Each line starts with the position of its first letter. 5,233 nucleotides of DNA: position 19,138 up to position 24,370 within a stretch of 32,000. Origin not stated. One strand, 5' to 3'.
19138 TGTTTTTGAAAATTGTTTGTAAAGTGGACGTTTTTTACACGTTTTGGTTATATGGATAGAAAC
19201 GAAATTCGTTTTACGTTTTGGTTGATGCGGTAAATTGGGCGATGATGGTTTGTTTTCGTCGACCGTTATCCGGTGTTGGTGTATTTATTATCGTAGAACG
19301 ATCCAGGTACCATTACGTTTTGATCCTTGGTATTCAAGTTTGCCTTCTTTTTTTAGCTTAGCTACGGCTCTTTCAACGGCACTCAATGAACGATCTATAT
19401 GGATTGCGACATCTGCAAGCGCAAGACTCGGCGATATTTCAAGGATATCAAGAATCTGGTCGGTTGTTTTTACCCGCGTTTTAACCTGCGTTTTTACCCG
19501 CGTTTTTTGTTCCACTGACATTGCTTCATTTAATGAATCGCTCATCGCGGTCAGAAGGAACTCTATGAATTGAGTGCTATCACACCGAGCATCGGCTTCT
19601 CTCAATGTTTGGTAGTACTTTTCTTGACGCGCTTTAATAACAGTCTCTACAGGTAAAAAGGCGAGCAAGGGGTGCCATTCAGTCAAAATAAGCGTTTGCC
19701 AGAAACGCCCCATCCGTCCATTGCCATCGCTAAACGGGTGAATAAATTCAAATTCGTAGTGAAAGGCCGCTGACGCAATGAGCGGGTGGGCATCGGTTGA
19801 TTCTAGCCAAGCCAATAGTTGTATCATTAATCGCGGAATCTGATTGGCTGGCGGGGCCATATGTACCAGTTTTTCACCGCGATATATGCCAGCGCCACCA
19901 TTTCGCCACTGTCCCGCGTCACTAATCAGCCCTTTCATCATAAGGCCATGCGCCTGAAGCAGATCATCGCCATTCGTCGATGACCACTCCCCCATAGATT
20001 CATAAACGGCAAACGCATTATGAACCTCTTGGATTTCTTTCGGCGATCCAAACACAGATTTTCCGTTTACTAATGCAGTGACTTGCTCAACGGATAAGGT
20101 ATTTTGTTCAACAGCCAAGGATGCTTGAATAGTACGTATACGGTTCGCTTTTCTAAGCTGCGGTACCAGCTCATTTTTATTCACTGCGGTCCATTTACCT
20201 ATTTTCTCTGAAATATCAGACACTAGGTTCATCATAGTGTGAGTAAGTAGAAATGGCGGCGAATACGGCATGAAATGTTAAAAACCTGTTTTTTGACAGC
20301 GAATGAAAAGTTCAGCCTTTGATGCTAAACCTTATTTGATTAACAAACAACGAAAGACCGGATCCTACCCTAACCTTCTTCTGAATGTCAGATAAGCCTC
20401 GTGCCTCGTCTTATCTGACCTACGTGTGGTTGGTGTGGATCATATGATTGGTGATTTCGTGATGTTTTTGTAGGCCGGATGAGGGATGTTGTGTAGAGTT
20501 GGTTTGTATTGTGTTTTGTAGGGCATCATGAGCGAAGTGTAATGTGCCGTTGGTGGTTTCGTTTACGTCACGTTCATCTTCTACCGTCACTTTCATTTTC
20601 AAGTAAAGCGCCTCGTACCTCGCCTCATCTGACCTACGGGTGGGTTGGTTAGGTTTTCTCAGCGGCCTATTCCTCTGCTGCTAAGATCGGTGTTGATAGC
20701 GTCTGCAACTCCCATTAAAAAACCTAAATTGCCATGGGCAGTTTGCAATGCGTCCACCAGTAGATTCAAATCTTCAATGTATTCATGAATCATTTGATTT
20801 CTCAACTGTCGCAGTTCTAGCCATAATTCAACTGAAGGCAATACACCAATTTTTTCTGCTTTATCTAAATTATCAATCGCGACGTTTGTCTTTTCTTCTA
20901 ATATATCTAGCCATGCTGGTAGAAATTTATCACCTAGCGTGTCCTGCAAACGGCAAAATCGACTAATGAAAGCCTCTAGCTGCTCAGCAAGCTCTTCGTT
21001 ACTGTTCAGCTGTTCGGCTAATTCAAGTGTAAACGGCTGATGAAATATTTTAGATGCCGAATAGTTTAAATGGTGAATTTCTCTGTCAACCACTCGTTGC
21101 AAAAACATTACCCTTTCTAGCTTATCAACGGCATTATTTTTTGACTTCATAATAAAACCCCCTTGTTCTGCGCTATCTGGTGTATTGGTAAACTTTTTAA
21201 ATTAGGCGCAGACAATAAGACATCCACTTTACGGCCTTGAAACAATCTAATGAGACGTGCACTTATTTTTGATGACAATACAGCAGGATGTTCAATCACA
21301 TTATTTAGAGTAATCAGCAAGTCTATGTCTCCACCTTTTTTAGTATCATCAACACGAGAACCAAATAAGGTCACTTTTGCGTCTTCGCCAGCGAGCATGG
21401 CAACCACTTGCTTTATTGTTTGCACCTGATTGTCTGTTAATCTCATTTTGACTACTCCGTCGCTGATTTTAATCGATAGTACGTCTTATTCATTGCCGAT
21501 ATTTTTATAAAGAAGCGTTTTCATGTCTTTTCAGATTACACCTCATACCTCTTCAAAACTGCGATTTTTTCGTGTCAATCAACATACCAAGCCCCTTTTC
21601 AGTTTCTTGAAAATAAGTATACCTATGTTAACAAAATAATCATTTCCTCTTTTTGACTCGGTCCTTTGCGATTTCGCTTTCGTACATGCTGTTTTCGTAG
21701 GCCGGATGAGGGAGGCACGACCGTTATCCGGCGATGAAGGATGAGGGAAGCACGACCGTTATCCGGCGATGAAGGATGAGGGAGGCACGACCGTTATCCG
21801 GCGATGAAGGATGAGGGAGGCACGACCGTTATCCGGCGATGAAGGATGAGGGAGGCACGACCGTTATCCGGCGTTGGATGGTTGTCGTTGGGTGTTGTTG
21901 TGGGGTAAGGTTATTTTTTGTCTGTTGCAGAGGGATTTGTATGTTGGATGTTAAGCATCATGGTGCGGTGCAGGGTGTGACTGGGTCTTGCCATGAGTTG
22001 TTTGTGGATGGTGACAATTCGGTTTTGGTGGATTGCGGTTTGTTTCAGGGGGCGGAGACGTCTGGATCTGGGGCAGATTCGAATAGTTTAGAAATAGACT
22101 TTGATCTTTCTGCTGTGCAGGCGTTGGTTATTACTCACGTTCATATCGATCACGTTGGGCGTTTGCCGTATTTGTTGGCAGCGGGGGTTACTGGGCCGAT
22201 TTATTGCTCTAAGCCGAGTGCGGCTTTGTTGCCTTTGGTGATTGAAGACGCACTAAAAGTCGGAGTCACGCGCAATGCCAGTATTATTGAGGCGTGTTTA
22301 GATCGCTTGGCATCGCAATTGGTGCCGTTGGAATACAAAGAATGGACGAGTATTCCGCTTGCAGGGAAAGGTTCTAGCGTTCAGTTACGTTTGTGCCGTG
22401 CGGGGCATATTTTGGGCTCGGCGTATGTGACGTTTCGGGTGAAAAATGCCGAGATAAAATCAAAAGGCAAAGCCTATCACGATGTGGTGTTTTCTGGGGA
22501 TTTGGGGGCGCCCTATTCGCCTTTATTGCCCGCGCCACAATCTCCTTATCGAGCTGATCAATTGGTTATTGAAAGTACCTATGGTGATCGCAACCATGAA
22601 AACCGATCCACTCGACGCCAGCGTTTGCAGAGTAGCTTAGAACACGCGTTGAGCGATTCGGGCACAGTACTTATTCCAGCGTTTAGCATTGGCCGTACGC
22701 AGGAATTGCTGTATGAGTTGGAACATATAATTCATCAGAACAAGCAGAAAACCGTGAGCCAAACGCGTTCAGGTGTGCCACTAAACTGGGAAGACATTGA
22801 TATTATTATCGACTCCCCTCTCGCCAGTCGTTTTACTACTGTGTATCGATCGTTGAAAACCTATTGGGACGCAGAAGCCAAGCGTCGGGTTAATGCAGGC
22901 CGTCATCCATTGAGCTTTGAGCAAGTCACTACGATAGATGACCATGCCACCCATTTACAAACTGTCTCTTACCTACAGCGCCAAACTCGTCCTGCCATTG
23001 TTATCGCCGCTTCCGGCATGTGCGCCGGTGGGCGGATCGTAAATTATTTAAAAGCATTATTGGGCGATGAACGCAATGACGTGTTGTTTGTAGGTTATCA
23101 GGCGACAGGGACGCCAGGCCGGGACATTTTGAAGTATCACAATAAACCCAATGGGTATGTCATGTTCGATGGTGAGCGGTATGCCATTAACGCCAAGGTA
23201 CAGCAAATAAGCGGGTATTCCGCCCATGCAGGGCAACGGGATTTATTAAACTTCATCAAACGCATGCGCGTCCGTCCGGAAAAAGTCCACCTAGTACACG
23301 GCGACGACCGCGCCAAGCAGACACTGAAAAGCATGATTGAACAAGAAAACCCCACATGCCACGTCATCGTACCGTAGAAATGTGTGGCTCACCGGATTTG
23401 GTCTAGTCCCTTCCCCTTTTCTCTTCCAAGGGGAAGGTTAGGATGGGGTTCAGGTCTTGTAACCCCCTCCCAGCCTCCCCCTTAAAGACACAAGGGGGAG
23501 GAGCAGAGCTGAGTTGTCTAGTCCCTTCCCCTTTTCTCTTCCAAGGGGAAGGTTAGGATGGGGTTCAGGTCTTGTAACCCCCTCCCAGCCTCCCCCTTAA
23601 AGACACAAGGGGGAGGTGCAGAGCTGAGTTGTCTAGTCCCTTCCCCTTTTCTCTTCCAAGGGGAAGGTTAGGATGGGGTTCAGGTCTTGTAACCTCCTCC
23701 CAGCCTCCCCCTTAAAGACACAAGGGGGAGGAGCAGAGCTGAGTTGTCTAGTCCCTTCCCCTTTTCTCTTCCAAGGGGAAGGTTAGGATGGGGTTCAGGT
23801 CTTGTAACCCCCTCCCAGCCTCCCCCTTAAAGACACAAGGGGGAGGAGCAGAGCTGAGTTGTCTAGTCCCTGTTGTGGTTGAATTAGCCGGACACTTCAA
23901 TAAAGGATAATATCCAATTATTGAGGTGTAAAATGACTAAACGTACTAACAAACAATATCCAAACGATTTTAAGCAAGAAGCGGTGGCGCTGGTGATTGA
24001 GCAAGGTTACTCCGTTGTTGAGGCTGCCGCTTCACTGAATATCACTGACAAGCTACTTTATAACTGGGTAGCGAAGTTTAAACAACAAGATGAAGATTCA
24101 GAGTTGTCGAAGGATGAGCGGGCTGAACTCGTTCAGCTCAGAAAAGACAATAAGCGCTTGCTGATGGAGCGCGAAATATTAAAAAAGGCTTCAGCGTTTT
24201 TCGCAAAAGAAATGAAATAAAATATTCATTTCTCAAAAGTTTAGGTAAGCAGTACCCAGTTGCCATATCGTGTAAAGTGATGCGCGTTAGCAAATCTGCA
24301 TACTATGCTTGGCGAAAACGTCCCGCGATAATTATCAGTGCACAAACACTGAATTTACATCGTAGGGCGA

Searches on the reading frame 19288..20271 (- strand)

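Call 5: search_protein_families(library=ncbifam, proteins=[window:19288-20271:-], max_evalue=0.001)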
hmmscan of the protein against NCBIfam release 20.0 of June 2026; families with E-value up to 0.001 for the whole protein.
window:19288-20271:- (327 aa): 2 families
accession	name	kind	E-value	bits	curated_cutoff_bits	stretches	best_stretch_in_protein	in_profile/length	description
NF046030.1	ProtAdlyltaseSoFic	equivalog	6.8e-16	58.2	550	1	157-251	172-267/361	protein adenylyltransferase Fic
TIGR02613.1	mob_myst_B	hypoth_equivalog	3.4e-06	27.1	124.4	1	144-238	89-184/186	mobile mystery protein B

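Call 76: search_protein_families(library=pfam, proteins=[window:19288-20271:-], max_evalue=0.001)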
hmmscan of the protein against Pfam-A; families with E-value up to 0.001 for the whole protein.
window:19288-20271:- (327 aa): 1 family
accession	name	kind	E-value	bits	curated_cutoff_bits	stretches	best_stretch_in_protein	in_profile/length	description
PF02661.23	Fic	-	1.6e-21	77.4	24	1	102-196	5-93/93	Fic/DOC family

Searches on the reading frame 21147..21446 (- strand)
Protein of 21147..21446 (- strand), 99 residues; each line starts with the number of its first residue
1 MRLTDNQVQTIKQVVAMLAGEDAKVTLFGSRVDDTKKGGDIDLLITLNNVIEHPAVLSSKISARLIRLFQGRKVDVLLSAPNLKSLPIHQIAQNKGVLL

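Call 76: search_protein_families(library=pfam, proteins=[window:21147-21446:-], max_evalue=0.001)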
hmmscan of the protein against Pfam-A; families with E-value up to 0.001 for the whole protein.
window:21147-21446:- (99 aa): 2 families
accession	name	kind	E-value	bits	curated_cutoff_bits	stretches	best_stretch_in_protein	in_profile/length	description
PF01909.29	NTP_transf_2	-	3e-06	28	21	1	10-52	3-45/93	Nucleotidyltransferase domain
PF18765.7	Polbeta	-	4.9e-06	27.1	26.9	1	23-98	14-87/93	Polymerase beta, Nucleotidyltransferase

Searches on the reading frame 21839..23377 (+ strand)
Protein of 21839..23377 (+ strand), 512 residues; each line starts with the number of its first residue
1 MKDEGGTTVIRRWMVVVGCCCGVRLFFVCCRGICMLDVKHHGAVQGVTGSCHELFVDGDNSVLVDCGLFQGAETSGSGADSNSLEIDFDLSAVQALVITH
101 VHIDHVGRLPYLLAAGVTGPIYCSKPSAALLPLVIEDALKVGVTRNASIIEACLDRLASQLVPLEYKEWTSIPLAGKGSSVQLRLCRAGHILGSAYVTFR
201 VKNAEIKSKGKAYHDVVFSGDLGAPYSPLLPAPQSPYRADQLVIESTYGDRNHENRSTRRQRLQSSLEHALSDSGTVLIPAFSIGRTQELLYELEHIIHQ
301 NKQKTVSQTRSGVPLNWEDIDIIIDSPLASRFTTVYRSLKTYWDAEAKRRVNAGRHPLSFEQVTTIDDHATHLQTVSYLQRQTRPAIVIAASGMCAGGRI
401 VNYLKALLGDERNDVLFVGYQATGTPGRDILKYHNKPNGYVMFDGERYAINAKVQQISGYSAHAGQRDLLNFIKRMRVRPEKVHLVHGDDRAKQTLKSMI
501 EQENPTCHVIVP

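Call 5: search_protein_families(library=ncbifam, proteins=[window:21839-23377:+], max_evalue=0.001)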
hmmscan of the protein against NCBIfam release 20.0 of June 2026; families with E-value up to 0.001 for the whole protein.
window:21839-23377:+ (512 aa): 9 families
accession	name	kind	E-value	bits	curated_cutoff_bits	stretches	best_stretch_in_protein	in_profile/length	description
NF045584.1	cas14_MBL_CASP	equivalog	3.2e-87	293.3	800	1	38-501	3-425/612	type VII CRISPR-associated protein Cas14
TIGR03675.1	arCOG00543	equivalog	4.4e-82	276.3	580.2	1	39-504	178-615/631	beta-CASP ribonuclease aCPSF1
TIGR04122.1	Xnuc_lig_assoc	equivalog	1.8e-10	40.2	325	1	179-299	76-187/326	ligase-associated DNA damage response exonuclease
NF047419.1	RNase_J1_RnjA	exception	3.2e-06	26.1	820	1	89-136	56-102/549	ribonuclease J1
NF041257.1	GntH_guanitoxin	equivalog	9.4e-06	24.7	333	1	76-117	51-92/374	guanitoxin biosynthesis MBL fold metallo-hydrolase GntH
TIGR00649.1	MG423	subfamily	1.7e-05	23.4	400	1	92-151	58-116/546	RNase J family beta-CASP ribonuclease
NF008887.0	PRK11921.1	equivalog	2.4e-05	23.4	635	1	83-131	62-110/396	anaerobic nitric oxide reductase flavorubredoxin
NF033185.1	B3_Acin_new2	exception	0.00013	21.2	625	1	46-110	47-107/285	putative subclass B3 metallo-beta-lactamase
NF033184.1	B3_Acin_new1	exception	0.00097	18.3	580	0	46-109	45-104/283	putative subclass B3 metallo-beta-lactamase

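Call 76: search_protein_families(library=pfam, proteins=[window:21839-23377:+], max_evalue=0.001)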
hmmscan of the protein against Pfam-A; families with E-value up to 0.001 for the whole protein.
window:21839-23377:+ (512 aa): 6 families
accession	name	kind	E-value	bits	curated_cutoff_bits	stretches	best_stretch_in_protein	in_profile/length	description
PF10996.14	Beta-Casp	-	2.1e-33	115.8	27.7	1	287-430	1-120/120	Beta-Casp domain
PF07521.17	RMMBL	-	1.6e-16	60.4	21.6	1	448-510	2-61/63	Zn-dependent metallo-hydrolase RNA specificity domain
PF00753.33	Lactamase_B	-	1.6e-11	45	22.7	1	55-134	11-85/196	Metallo-beta-lactamase superfamily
PF12706.13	Lactamase_B_2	-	9e-05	22.6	27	1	86-131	24-70/200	Beta-lactamase superfamily domain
PF16661.11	Lactamase_B_6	-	0.00055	19.8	27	0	59-199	6-149/193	Metallo-beta-lactamase superfamily domain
PF23023.1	Anti-Pycsar_Apyc1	-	0.00057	19.9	50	1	59-201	20-157/250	Anti-Pycsar protein Apyc1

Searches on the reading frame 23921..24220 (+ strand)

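Call 76: search_protein_families(library=pfam, proteins=[window:23921-24220:+], max_evalue=0.001)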
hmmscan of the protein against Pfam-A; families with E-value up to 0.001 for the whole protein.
window:23921-24220:+ (99 aa): 3 families
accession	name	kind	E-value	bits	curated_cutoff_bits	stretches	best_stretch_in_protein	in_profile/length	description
PF01527.26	HTH_Tnp_1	-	2.1e-14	53.9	24.1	1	8-80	2-70/75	Transposase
PF13518.12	HTH_28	-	2.4e-06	27.9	25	1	17-56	1-39/52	Helix-turn-helix domain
PF13384.12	HTH_23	-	6.1e-05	23.2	24.6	1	18-56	7-44/50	Homeodomain-like domain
